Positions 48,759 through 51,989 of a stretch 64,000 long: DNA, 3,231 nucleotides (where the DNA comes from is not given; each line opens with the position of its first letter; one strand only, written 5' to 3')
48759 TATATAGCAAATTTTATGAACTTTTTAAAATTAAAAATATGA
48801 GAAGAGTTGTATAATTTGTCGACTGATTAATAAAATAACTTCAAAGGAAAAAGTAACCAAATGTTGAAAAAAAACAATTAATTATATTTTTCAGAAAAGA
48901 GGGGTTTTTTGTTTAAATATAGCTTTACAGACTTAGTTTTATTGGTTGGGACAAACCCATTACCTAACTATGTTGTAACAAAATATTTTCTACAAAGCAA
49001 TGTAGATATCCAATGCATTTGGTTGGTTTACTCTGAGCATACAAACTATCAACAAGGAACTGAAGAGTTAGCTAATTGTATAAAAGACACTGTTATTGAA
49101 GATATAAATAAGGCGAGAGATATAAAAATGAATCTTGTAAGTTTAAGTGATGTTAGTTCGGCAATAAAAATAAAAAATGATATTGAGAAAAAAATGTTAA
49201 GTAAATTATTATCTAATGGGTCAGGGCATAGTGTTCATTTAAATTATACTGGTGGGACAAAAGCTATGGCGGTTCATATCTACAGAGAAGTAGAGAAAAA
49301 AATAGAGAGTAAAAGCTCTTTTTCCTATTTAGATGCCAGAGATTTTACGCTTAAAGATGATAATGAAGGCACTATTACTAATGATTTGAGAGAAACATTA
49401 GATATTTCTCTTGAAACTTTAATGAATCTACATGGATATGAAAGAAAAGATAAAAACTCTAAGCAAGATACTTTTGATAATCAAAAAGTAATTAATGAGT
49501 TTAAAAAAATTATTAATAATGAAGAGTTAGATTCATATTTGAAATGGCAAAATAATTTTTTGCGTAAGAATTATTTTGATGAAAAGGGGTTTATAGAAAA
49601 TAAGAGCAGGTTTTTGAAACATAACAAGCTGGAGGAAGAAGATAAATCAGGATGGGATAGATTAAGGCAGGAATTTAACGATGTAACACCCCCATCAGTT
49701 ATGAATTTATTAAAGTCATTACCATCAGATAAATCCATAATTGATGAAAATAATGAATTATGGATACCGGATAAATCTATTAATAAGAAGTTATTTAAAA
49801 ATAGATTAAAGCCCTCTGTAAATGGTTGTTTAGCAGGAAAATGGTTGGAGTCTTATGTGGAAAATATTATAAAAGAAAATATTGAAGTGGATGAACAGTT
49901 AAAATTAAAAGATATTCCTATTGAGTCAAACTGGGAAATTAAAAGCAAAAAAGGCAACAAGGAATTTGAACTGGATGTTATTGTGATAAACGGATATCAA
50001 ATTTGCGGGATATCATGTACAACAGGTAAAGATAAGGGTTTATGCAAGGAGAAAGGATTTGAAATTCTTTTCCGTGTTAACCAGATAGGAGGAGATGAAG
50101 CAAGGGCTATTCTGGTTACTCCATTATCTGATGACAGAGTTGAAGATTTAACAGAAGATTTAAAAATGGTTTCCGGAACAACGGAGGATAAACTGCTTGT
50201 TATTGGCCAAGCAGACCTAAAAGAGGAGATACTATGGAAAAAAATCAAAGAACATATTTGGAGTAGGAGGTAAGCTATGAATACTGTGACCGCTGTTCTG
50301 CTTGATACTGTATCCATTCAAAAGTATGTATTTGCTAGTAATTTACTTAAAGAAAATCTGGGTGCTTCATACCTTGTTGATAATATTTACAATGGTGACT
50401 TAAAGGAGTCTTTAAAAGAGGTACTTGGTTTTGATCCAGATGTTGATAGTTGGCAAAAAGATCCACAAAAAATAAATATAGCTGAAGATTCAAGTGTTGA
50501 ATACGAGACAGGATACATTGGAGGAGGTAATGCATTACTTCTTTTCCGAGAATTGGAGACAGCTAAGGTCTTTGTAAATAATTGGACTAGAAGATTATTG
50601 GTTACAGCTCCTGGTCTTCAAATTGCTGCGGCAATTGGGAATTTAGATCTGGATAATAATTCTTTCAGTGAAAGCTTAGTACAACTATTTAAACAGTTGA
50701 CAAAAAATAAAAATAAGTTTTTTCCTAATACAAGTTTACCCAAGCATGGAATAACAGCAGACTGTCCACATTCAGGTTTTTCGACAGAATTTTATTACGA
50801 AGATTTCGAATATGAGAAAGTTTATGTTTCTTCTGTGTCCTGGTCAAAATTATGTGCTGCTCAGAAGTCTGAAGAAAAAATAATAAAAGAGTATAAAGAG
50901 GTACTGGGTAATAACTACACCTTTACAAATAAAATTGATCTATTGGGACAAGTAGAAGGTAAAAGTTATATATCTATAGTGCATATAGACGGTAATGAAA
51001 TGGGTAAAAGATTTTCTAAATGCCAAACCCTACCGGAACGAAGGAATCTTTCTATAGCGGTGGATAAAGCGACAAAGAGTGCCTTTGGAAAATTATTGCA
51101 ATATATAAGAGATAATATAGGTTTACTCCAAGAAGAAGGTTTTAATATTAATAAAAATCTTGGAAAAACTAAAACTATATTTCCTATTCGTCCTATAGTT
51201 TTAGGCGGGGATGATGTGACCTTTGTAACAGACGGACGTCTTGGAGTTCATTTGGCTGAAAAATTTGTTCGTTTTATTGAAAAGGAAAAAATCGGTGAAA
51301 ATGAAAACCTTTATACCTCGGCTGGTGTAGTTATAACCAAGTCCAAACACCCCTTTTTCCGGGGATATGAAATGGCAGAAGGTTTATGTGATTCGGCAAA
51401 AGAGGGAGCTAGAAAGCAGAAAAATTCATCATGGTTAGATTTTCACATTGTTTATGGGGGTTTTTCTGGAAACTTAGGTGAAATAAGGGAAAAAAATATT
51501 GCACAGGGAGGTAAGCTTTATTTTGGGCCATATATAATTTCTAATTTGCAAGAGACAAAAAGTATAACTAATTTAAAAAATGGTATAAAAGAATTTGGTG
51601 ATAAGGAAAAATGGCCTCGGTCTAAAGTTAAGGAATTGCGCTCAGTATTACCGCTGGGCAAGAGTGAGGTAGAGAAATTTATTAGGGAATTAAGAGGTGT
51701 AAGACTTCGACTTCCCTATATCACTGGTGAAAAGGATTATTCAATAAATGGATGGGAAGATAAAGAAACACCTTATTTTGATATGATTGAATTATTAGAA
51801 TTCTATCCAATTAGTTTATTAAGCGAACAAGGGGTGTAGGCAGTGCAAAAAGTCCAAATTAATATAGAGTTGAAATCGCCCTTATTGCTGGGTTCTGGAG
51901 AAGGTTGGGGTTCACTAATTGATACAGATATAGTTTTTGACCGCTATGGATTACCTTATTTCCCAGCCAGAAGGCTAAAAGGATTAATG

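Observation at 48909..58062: Array-less, adaptation-less type III-D-like CRISPR effector cassette led by a Can2/Card1-type CARF nuclease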

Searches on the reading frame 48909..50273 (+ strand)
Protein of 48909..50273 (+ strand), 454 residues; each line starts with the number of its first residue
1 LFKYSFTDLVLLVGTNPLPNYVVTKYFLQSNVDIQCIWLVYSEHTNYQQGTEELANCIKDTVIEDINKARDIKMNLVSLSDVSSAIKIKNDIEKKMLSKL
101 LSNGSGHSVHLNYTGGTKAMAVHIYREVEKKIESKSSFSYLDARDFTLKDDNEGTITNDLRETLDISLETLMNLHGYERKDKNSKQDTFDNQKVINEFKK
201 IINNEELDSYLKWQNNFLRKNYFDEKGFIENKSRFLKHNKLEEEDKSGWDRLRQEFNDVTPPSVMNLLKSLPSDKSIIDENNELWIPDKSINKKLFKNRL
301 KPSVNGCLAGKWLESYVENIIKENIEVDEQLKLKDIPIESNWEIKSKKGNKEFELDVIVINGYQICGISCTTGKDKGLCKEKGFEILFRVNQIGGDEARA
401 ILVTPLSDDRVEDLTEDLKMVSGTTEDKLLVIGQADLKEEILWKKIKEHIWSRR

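Call 3: search_protein_families(library=pfam, proteins=[window:48909-50273:+], max_evalue=0.1)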
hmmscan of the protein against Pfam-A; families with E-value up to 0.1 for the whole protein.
window:48909-50273:+ (454 aa): 2 families
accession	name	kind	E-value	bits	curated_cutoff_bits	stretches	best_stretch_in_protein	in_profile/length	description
PF23400.1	CARF_Card1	-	5.8e-06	26.8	24.6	1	9-141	2-119/146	Card1 CARF domain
PF09002.17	Card1_endonuc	-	0.00011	22.2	26.4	1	308-409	8-104/136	Card1-like, endonuclease domain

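Call 4: search_protein_families(library=ncbifam, proteins=[window:48909-50273:+], max_evalue=0.1)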
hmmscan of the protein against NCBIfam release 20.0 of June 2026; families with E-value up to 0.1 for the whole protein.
window:48909-50273:+ (454 aa): 2 families
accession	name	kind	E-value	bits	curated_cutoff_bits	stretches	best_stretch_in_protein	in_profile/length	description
NF050004.1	BTH_I0359_fam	equivalog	0.087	13.1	70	0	170-204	22-56/85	BTH_I0359 family protein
NF008664.0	PRK11667.1-2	equivalog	0.093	12.7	232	0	51-117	74-139/163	hypothetical protein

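Call 5: search_protein_families(library=padloc, proteins=[window:48909-50273:+], max_evalue=0.1)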
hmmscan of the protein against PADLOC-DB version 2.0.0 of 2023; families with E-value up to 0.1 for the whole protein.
window:48909-50273:+ (454 aa): 26 families (the best 25 are shown)
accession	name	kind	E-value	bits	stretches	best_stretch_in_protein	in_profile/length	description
PDLC01885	CARF4--CARF_PDDEXK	-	2.3e-134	446.7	1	5-452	2-404/405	-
PDLC01512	Csx1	-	1.6e-102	341.5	1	5-451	2-381/382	CAS-III; associated_signaling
PDLC01883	CARF4--CARF_PDDEXK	-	1.2e-70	236.7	1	3-450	6-387/390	-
PDLC01037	Csx1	-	1.7e-67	226.3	1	6-451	2-319/320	ARF+Nuclease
PDLC01903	CARF4--CARF_PDDEXK_TM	-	3.9e-54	182.5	1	7-449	5-380/380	-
PDLC01892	CARF4--CARF_PDDEXK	-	6.3e-52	175.2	2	9-278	4-262/410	-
PDLC01968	CARF_PDDEXK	-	3.4e-16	57.3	1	102-424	81-334/361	-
PDLC01880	CARF4--CARF_PDDEXK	-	8.1e-16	56.3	2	10-216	5-185/364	-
PDLC01897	CARF4--CARF_PDDEXK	-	6.1e-09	33.7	2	303-411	242-333/369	-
PDLC01887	CARF4--CARF_PDDEXK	-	1.1e-07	29.7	1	9-130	4-102/285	-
PDLC01902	Can1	-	1.2e-07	28.7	1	104-206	347-438/598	-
PDLC01069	Can1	-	2.3e-07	28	2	10-127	7-96/556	CARF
PDLC01882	CARF4--CARF_PDDEXK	-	1.3e-06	25.2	1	300-408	426-534/569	-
PDLC01898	CARF4--CARF_PDDEXK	-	1.4e-06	25.8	1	9-197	3-176/296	-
PDLC01901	CARF4--CARF_PDDEXK_CARF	-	2.2e-06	24.6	1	50-184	27-148/691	-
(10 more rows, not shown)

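Call 37: search_solved_structures(query=window:48909-50273:+, max_evalue=0.001, show_alignments=1)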
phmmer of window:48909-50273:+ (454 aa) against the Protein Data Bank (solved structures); distinct sequences matched with E-value up to 0.001: 3.
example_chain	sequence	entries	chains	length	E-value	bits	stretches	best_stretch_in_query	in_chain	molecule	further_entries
8q44_A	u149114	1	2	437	4.3e-65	223.7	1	9-437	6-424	DUF1887 family protein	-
8q3y_A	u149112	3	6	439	4.8e-65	223.5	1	9-437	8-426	DUF1887 family protein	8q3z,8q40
8q41_A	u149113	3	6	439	2.3e-64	221.3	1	9-437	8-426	DUF1887 family protein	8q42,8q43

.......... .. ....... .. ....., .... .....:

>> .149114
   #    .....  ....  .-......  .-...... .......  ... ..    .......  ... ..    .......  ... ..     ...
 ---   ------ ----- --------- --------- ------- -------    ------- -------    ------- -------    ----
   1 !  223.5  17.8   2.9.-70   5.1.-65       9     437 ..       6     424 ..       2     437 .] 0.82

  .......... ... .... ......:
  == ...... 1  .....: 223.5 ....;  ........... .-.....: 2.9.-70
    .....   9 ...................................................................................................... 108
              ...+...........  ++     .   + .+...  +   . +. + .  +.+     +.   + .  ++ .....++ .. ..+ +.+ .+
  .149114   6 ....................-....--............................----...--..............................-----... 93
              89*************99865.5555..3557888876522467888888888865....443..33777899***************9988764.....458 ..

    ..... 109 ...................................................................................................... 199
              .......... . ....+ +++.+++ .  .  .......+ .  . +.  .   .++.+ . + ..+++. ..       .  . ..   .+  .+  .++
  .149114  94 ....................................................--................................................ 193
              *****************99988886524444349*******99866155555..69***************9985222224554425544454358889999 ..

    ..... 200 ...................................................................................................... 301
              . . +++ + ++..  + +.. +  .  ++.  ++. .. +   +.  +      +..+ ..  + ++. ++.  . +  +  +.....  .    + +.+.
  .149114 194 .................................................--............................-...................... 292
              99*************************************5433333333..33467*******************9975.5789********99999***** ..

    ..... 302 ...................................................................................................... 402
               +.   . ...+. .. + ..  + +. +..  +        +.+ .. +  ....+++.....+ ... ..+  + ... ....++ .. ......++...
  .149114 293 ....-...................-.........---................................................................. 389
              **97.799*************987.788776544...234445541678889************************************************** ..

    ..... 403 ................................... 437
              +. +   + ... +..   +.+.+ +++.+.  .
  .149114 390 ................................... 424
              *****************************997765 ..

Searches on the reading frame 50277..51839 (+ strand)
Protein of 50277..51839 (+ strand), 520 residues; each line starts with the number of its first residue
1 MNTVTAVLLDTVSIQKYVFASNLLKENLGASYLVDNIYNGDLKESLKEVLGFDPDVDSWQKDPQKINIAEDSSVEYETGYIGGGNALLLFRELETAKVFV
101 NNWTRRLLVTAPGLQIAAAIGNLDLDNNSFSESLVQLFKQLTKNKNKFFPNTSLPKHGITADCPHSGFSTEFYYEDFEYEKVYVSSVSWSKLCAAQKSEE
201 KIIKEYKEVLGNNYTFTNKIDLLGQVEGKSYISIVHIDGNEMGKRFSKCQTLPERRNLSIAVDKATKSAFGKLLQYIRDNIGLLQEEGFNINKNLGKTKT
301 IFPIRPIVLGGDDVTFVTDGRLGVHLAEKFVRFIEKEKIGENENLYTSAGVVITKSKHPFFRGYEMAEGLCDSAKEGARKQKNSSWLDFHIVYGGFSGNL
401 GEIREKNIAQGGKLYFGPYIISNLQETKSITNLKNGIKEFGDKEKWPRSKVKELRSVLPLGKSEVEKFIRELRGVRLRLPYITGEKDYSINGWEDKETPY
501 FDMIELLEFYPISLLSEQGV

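Call 3: search_protein_families(library=pfam, proteins=[window:50277-51839:+], max_evalue=0.1)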
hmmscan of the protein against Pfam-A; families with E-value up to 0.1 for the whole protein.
window:50277-51839:+ (520 aa): 1 family
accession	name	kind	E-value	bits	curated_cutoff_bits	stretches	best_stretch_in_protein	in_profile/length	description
PF22335.1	Cas10-Cmr2_palm2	-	3.2e-10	40.7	27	1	231-380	1-129/133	Cas10/Cmr2, second palm domain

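Call 4: search_protein_families(library=ncbifam, proteins=[window:50277-51839:+], max_evalue=0.1)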
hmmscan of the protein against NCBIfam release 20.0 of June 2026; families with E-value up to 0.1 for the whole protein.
window:50277-51839:+ (520 aa): 2 families
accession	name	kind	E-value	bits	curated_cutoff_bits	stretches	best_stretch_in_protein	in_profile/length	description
TIGR02577.1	cas_TM1794_Cmr2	equivalog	1.9e-08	33.6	79.4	2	164-251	307-379/510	type III-B CRISPR-associated protein Cas10/Cmr2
TIGR02578.2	cas_TM1811_Csm1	equivalog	1.1e-06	27.7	170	1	221-384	498-641/753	type III-A CRISPR-associated protein Cas10/Csm1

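Call 5: search_protein_families(library=padloc, proteins=[window:50277-51839:+], max_evalue=0.1)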
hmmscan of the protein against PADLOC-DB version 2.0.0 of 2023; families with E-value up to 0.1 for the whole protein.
window:50277-51839:+ (520 aa): 14 families
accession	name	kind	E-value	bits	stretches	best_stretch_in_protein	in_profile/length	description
PDLC02057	Cas10d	-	2.2e-125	417.5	1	5-511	3-458/462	-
PDLC00919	Cas10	-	9.8e-100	332.6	1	5-421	4-414/414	Cas10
PDLC01529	Cas10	-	3.9e-99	330.5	1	5-421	2-370/370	CAS-III; effector_LS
PDLC02058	Cas10d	-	4e-50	168.9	1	13-470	11-392/441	-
PDLC01444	Cas10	-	1.5e-12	45.2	1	205-379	380-503/605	CAS-III; effector_LS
PDLC01422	Cas10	-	6.2e-12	43.3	1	173-381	225-399/519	CAS-III; effector_LS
PDLC01415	Cas10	-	7.7e-12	42.4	1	215-375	223-399/593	CAS-III; effector_LS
PDLC01292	Cas10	-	2.5e-09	35.1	1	201-380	231-384/387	CAS-III; effector_LS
PDLC00917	Cas10b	-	5e-09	33.6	2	164-251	307-379/510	"CRISPR-associated protein Cas10/Cmr2, subtype III-B"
PDLC01293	Cas10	-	1.6e-07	28.6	1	133-376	367-577/577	CAS-III; effector_LS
PDLC02060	Cas10h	-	8.2e-06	22.5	1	302-333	319-350/576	-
PDLC00916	Cas10a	-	8.4e-06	22.9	1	175-376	468-650/650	"CRISPR-associated protein Cas10/Csm1, subtype III-A/MTUBE"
PDLC02054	Cas10b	-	1.1e-05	22.5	1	217-383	263-406/537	-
PDLC02055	Cas10b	-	0.00054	16.9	1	190-381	182-347/487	-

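Call 38: search_solved_structures(query=window:50277-51839:+, max_evalue=0.001, show_alignments=1)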
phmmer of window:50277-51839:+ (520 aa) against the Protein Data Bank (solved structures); distinct sequences matched with E-value up to 0.001: 1.
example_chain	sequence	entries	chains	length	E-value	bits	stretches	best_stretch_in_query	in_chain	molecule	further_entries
8s9t_C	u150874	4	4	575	3.7e-22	82.1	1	7-465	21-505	Cas10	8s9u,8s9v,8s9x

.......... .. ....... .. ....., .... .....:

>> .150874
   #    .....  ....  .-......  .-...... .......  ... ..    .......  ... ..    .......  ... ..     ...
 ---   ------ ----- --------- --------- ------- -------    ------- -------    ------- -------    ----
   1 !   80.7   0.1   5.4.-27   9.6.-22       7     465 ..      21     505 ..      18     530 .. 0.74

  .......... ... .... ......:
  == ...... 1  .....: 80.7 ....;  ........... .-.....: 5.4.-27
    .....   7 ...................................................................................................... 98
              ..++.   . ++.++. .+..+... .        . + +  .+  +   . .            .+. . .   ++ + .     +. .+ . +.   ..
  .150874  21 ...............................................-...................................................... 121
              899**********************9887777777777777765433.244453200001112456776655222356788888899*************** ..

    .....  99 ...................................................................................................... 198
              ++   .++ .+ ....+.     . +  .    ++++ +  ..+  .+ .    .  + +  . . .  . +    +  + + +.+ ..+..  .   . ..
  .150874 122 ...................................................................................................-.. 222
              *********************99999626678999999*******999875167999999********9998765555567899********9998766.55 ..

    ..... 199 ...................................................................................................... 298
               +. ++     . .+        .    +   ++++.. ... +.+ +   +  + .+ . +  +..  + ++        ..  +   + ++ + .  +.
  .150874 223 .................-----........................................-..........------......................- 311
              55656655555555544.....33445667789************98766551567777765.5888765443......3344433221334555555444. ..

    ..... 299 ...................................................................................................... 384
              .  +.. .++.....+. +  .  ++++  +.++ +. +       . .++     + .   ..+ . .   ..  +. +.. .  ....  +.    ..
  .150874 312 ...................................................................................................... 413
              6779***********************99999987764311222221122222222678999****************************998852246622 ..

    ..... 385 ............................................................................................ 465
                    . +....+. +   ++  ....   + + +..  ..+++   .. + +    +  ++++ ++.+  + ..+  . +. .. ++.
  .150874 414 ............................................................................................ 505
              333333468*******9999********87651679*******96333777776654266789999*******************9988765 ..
